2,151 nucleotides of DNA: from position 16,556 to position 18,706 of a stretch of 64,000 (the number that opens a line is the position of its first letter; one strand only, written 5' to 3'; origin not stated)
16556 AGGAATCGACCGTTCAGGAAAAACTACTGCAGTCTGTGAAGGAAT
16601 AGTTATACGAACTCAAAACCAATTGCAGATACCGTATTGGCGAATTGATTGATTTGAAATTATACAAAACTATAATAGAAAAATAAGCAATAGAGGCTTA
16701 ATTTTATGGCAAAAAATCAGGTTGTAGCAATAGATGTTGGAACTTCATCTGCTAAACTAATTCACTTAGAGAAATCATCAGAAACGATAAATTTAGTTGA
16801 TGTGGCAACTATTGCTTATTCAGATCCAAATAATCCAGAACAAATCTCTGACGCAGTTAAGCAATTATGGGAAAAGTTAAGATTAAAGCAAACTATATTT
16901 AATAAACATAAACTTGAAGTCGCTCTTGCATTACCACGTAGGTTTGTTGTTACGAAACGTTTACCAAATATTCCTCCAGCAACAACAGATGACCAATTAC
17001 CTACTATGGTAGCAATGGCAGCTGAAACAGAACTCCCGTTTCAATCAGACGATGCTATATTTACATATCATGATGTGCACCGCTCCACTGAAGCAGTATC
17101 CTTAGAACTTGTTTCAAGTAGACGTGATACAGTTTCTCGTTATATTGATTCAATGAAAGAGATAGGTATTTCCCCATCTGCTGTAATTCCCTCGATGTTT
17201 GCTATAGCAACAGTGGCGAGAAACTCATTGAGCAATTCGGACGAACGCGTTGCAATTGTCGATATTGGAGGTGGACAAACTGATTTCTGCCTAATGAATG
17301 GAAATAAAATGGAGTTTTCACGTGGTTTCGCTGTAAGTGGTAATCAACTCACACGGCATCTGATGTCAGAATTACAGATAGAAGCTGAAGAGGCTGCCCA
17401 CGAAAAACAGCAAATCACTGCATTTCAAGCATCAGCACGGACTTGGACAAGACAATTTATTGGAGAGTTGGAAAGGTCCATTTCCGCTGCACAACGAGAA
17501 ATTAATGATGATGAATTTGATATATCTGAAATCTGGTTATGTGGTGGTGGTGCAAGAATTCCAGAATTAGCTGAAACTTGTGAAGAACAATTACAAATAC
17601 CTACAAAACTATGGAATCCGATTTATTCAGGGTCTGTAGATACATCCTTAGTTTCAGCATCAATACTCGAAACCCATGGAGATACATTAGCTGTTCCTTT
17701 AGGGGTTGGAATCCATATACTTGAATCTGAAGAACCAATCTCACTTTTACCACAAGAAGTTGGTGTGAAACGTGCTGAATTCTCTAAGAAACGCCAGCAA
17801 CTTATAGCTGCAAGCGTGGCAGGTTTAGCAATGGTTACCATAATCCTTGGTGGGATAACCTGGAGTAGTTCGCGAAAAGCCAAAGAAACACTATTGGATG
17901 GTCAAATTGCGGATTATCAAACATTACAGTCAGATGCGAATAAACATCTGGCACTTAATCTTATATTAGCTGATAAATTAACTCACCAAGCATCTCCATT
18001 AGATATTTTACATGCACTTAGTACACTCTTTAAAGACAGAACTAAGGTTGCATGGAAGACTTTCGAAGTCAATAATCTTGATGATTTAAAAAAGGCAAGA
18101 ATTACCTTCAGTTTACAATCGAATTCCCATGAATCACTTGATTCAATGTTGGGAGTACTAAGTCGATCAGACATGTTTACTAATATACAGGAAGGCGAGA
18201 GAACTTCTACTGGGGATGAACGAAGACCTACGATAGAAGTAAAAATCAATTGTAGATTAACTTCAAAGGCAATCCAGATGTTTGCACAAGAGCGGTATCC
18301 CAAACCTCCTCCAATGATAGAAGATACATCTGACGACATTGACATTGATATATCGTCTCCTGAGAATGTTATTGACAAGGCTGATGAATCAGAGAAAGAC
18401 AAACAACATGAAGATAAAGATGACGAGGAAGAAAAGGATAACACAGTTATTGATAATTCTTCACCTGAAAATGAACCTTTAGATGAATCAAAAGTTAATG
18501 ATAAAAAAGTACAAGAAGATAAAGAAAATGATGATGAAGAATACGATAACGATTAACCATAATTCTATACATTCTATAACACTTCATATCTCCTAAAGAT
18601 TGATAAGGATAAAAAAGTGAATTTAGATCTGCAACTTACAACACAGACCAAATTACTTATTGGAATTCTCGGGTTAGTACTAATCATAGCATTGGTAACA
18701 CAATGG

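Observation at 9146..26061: Complete T2SS/T4P-like cluster with non-canonical order (E-F-G-H-I-J-K-L-?-D-D) and no gspC or prepilin peptidase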

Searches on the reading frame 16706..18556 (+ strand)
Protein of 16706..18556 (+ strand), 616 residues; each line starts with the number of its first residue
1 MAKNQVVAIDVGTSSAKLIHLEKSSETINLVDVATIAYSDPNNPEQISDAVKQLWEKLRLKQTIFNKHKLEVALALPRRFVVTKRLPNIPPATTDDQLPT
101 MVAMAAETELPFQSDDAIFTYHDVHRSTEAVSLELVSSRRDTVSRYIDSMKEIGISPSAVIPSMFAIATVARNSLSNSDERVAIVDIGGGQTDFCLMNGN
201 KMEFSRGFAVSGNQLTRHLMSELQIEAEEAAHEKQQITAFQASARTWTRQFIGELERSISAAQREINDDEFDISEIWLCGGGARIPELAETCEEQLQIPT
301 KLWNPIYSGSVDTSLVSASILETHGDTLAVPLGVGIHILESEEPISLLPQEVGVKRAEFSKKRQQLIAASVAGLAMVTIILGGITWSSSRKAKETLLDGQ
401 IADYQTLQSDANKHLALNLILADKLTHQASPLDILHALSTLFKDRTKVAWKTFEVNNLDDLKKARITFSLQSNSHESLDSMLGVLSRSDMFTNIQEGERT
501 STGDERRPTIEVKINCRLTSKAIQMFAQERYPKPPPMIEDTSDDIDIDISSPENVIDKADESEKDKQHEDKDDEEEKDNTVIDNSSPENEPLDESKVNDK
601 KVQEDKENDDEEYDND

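Call 4: search_protein_families(library=pfam, proteins=[window:16706-18556:+], max_evalue=0.01)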
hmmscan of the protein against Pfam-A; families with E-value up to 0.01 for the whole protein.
window:16706-18556:+ (616 aa): 4 families
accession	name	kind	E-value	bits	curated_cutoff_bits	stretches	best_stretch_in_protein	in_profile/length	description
PF11104.14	PilM_2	-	1.7e-30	106.6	27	1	9-334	2-335/340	Type IV pilus assembly protein PilM;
PF14450.12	FtsA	-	2.6e-10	41.2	31.8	1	183-309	1-116/127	Cell division protein FtsA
PF06723.19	MreB_Mbl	-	8.3e-05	22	27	0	148-221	114-186/327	MreB/Mbl protein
PF08841.16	DDR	-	0.00054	19.5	24.6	1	178-233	131-186/328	Diol dehydratase reactivase ATPase-like domain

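Call 5: search_protein_families(library=ncbifam, proteins=[window:16706-18556:+], max_evalue=0.01)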
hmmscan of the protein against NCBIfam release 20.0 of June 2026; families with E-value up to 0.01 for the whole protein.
window:16706-18556:+ (616 aa): 9 families
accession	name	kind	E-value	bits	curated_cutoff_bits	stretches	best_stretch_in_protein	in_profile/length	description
TIGR01175.1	pilM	subfamily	3.5e-35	121.6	133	1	3-336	2-345/348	type IV pilus assembly protein PilM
NF045709.1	Amuc_1101_fam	equivalog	3.9e-30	105.3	650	2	1-236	1-233/608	Amuc_1101 family PilM-like pilus complex protein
TIGR01174.1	ftsA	equivalog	9.4e-10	38.1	175.85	1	131-238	148-254/371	cell division protein FtsA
NF011660.0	PRK15080.1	equivalog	1.2e-08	34.6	182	1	182-301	143-256/277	ethanolamine utilization protein EutJ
TIGR02529.1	EutJ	subfamily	8.1e-08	32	152.1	1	181-300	109-222/239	ethanolamine utilization protein EutJ family protein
TIGR04491.1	reactive_PduG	equivalog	0.0039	15.6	400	1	177-233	402-458/599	diol dehydratase reactivase subunit alpha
NF040964.1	MamK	subfamily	0.0055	15.8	400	0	172-200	140-164/335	MamK family actin-like protein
NF010539.0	PRK13927.1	subfamily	0.0056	15.6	293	0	182-224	153-195/339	rod shape-determining protein MreB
TIGR00904.1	mreB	subfamily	0.0096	15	365.75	0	149-220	120-190/334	MreB/Mrl family cell shape determining protein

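Call 9: find_homologous_proteins(query=window:16706-18556:+, max_evalue=0.00001)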
Query window:16706-18556:+ (616 aa): 435 proteins with E <= 0.00001 among 8000 candidates; the best 120 are listed.
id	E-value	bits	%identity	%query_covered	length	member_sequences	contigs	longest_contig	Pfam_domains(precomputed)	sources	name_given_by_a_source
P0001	0.0e+0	1122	90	93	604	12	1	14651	PF14450.13,PF11104.15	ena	-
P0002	0.0e+0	1106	88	94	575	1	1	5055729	PF14450.13,PF11104.15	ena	-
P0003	0.0e+0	1103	89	91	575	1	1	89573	PF14450.13,PF11104.15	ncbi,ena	-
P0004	0.0e+0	1097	89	90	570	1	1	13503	PF14450.13,PF11104.15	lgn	-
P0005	0.0e+0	1090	87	92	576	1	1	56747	PF14450.13,PF11104.15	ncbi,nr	ncbi:hypothetical protein C6497_10530 [Candidatus Poribacteria bacterium]|nr:MAG: hypothetical prote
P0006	0.0e+0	1089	87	91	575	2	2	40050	PF14450.13,PF11104.15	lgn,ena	-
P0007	1.4e-272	923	73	91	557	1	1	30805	PF14450.13,PF11104.15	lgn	-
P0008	9.1e-272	921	73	91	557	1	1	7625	PF14450.13,PF11104.15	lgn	-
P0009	2.1e-252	857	64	94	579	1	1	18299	PF06723.20,PF14450.13,PF11104.15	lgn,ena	-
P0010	1.0e-242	825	65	92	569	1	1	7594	PF14450.13,PF11104.15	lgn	-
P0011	1.4e-242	824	65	92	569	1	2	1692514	PF14450.13,PF11104.15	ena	-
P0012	2.4e-242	824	64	92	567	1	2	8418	PF14450.13,PF11104.15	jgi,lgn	jgi:type IV pilus assembly protein PilM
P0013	4.2e-241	820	63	92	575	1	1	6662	PF14450.13,PF11104.15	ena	-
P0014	9.5e-240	815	64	92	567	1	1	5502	PF14450.13,PF11104.15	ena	-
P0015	1.1e-239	815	62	94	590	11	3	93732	PF14450.13,PF11104.15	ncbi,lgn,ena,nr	ncbi:MAG: pilus assembly protein PilM [Candidatus Poribacteria bacterium]|nr:pilus assembly protein 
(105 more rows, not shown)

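Call 15: find_related_loci(query=A1, collection=genome_contigs, flank=10000)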
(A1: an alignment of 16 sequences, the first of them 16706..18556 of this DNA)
Query A1 (616 aa) in genome_contigs; peptide patterns used: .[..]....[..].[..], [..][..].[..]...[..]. (x = any residue, [..] = any of these).
295 stretches matched a pattern; 116 encode a relative of the query (tblastn E <= 1e-3); the best 80 are kept; 79 distinct loci.
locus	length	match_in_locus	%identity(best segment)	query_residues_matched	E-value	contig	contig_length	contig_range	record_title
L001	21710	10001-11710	89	1-573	0e+0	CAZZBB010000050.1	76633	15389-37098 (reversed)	MAG TPA_asm: uncultured bacterium isolate SRP338948_co1_166 genome assembly, contig: k141_369325, whole genome shotgun s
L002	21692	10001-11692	87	1-566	0e+0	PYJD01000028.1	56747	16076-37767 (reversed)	MAG: Candidatus Poribacteria bacterium isolate MSPOR6 Ga0207211_128, whole genome shotgun sequence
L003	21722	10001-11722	63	1-570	0e+0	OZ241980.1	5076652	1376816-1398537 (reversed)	MAG: Candidatus Poribacteria bacterium isolate addb8a48-e40a-4d5d-92e9-c4632a5e54a8 genome assembly, chromosome: 1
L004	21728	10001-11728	64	1-573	0e+0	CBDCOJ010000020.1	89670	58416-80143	MAG: Candidatus Poribacteria bacterium isolate dbd3b75f-bfae-4d18-bb17-8f704a16f2b4 genome assembly, contig: contig_20,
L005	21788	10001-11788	63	1-594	0e+0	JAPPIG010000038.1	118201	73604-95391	MAG: Candidatus Poribacteria bacterium isolate RHO2_bin_17 NODE_242_length_118201_cov_65.158990, whole genome shotgun se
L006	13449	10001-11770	62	1-578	0e+0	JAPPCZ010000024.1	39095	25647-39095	MAG: Candidatus Poribacteria bacterium isolate IRC4_bin_14 NODE_888_length_39095_cov_21.2956, whole genome shotgun seque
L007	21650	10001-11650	63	1-552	0e+0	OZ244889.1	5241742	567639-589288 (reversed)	MAG: Candidatus Poribacteria bacterium isolate e98e4a03-ae45-434a-8c9f-424be2589405 genome assembly, chromosome: 1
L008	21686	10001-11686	63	1-562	0e+0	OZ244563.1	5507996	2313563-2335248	MAG: Candidatus Poribacteria bacterium isolate ff81fa92-488d-40f9-821d-30cdc2806971 genome assembly, chromosome: 1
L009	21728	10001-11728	62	1-577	0e+0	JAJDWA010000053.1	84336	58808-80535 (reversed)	MAG: Candidatus Poribacteria bacterium isolate jk18x22bins.76 k141_467016, whole genome shotgun sequence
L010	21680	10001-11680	63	1-560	0e+0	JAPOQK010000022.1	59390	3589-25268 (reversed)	MAG: Candidatus Poribacteria bacterium isolate APA_bin_83 c_000000191015, whole genome shotgun sequence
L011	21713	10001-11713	62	1-567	0e+0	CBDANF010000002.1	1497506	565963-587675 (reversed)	MAG: Candidatus Poribacteria bacterium isolate cff0d1ac-620d-4255-a141-192642026491 genome assembly, contig: contig_2, w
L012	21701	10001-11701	62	1-566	0e+0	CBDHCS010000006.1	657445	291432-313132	MAG: Candidatus Poribacteria bacterium isolate 2ff7ea9c-4ed9-48aa-ac60-1c2c21251b56 genome assembly, contig: contig_6, w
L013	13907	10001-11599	64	1-534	0e+0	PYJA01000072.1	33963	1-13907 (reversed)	MAG: Candidatus Poribacteria bacterium isolate PCPOR2a Ga0207197_1072, whole genome shotgun sequence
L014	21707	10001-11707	62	1-561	0e+0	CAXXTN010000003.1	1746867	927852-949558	MAG: Candidatus Poribacteria bacterium isolate 64752d50-abd0-46dd-90db-3fd08d7746be genome assembly, contig: contig_3, w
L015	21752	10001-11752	60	1-576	0e+0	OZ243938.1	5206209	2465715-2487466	MAG: Candidatus Poribacteria bacterium isolate 1d27aecb-7b08-4092-90e4-ddfc7d8e693b genome assembly, chromosome: 1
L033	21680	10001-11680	45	1-540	1e-155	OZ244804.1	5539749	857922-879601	MAG: Candidatus Poribacteria bacterium isolate 01d6ffbc-f1d2-4681-b35a-d9b575322fea genome assembly, chromosome: 1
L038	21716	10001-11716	44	1-552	3e-152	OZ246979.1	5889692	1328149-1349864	MAG: Candidatus Poribacteria bacterium isolate b1f05427-043e-45ba-8b49-4d0e3d1ba290 genome assembly, chromosome: 1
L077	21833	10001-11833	38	1-595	1e-122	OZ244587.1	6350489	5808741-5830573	MAG: Candidatus Poribacteria bacterium isolate 01ec1ce0-d2a5-493a-a37f-f7455bcb6da2 genome assembly, chromosome: 1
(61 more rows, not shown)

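Call 25: search_solved_structures(query=A1, max_evalue=0.1)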
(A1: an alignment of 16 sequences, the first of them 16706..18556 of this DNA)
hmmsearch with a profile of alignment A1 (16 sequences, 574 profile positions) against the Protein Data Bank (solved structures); distinct sequences matched with E-value up to 0.1: 18.
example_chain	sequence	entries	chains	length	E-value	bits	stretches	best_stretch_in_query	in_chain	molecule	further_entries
3jc8_Ma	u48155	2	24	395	1.3e-21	80.1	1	1-339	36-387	Type IV pilus biogenesis protein PilM | PilM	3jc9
2ych_A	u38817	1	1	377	4.6e-16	61.8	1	92-342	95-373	COMPETENCE PROTEIN PILM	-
5eou_A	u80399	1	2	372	3.1e-14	55.8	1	4-352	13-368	Type 4 fimbrial biogenesis protein PilM,Type 4 fimbrial biogenesis protein PilN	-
5eox_A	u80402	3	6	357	4.6e-13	51.9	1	4-340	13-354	Type 4 fimbrial biogenesis protein PilM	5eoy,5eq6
7q6f_A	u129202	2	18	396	1.4e-06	30.5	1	133-236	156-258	Cell division protein FtsA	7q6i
7bvy_A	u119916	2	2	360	4e-06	29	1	182-305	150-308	Cell shape determining protein MreB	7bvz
4czl_A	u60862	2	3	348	0.0013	20.7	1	184-246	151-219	ROD SHAPE-DETERMINING PROTEIN MREB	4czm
4czf_A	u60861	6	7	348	0.0014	20.6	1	184-246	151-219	ROD SHAPE-DETERMINING PROTEIN MREB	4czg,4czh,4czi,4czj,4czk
4cze_A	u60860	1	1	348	0.0014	20.6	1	184-246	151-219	ROD SHAPE-DETERMINING PROTEIN MREB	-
7q6g_A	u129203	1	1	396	0.006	18.5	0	134-226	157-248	Cell division protein FtsA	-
5ljw_A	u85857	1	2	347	0.008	18.1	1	183-299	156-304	Actin-like ATPase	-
5jyg_A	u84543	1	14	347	0.0087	18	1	183-299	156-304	Actin-like ATPase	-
5ljv_A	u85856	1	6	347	0.0089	17.9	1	183-299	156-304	Actin-like ATPase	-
7e1c_A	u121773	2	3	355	0.014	17.3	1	181-305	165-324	Cell shape-determining protein MreB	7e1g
3wt0_A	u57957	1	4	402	0.014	17.3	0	182-238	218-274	Cell division protein FtsA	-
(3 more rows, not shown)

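Call 49: predict_structure(alignment_id=A3)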
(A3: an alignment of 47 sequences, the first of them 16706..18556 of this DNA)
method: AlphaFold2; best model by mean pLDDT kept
length: 616 residues; sequences in the alignment: 47
mean_pLDDT: 74.1   pTM: 0.57
mean pLDDT of the five models: 74.1, 73.9, 71.5, 71.3, 70.3
residues with pLDDT >= 90: 143; 70-90: 285; 50-70: 57; < 50: 131
segments of 3 or more residues with pLDDT < 50: 63-67, 351-383, 385-391, 536-616
pLDDT, mean of each block of 10 residues (from residue 1): 78 85 86 86 83 84 53 90 88 86 84 84 87 91 86 84 94 88 93 93 92 89 86 86 90 96 82 94 90 96 89 86 89 92 80 40 37 41 42 52 59 65 64 85 76 83 84 86 86 88 73 89 78 52 37 34 29 31 32 31 32 36
secondary structure, 60 per line:
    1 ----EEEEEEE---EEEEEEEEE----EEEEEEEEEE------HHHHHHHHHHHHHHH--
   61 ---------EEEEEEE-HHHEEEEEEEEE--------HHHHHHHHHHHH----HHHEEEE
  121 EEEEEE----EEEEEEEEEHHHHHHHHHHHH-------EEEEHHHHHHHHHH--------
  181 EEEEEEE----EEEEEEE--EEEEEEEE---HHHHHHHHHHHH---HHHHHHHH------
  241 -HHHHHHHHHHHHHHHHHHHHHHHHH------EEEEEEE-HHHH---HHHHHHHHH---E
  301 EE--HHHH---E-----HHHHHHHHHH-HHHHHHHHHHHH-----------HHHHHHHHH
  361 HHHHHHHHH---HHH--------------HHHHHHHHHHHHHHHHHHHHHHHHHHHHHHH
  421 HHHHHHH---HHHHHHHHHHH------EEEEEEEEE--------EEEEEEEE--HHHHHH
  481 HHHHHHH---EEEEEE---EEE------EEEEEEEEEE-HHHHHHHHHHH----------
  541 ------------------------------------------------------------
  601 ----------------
elements in order: E5-11 E15-23 E28-37 H44-58 E70-76 E81-89 H98-109 E117-126 E131-139 H140-151 E159-162 H163-172 E181-187 E192-198 E201-208 H212-223 H227-234 H242-266 E273-279 H281-284 H288-296 E300-302 H305-308 H318-327 H329-340 H352-369 H390-427 H431-441 E448-456 E465-472 H475-487 E491-496 E500-502 E509-518 H520-530

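Call 50: search_protein_families(library=pfam, alignment_id=A3, max_evalue=0.1)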
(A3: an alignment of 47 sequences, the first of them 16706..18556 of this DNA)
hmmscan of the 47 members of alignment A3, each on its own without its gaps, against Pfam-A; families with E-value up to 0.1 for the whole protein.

A. member 1, window:16706-18556:+ (616 aa): 6 families
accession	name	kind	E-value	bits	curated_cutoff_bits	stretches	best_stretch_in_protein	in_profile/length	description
PF11104.14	PilM_2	-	1.7e-30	106.6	27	1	9-334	2-335/340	Type IV pilus assembly protein PilM;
PF14450.12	FtsA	-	2.6e-10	41.2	31.8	1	183-309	1-116/127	Cell division protein FtsA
PF06723.19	MreB_Mbl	-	8.3e-05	22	27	0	148-221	114-186/327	MreB/Mbl protein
PF08841.16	DDR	-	0.00054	19.5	24.6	1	178-233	131-186/328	Diol dehydratase reactivase ATPase-like domain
PF02541.22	Ppx-GppA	-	0.032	14.1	27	0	171-238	104-170/285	Ppx/GppA phosphatase family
PF06277.17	EutA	-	0.055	12.8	27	0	176-217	139-180/475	Ethanolamine utilisation protein EutA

B. families by the number of members that match (of 47 scanned): 21 families
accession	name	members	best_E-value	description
PF11104.14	PilM_2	47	8.4e-34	Type IV pilus assembly protein PilM;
PF14450.12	FtsA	47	2.7e-14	Cell division protein FtsA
PF06723.19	MreB_Mbl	46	1e-08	MreB/Mbl protein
PF05137.18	PilN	33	1.4e-05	Fimbrial assembly protein (PilN)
PF08841.16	DDR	28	5.9e-06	Diol dehydratase reactivase ATPase-like domain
PF05134.19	T2SSL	22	2.5e-05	Type II secretion system (T2SS), protein L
PF00012.26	HSP70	8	0.018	Hsp70 protein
PF02541.22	Ppx-GppA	6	0.0025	Ppx/GppA phosphatase family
PF06277.17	EutA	4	0.00048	Ethanolamine utilisation protein EutA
PF13941.12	MutL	3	0.0043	MutL protein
PF03309.20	Pan_kinase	3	0.049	Type III pantothenate kinase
PF21522.3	MreB-like_C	3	0.053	Archaeal actin homologue MreB-like, C-terminal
PF00022.25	Actin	2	0.0053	Actin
PF04634.17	YezG-like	2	0.03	Immunity protein YezG-like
PF01968.24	Hydantoinase_A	1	0.028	Hydantoinase/oxoprolinase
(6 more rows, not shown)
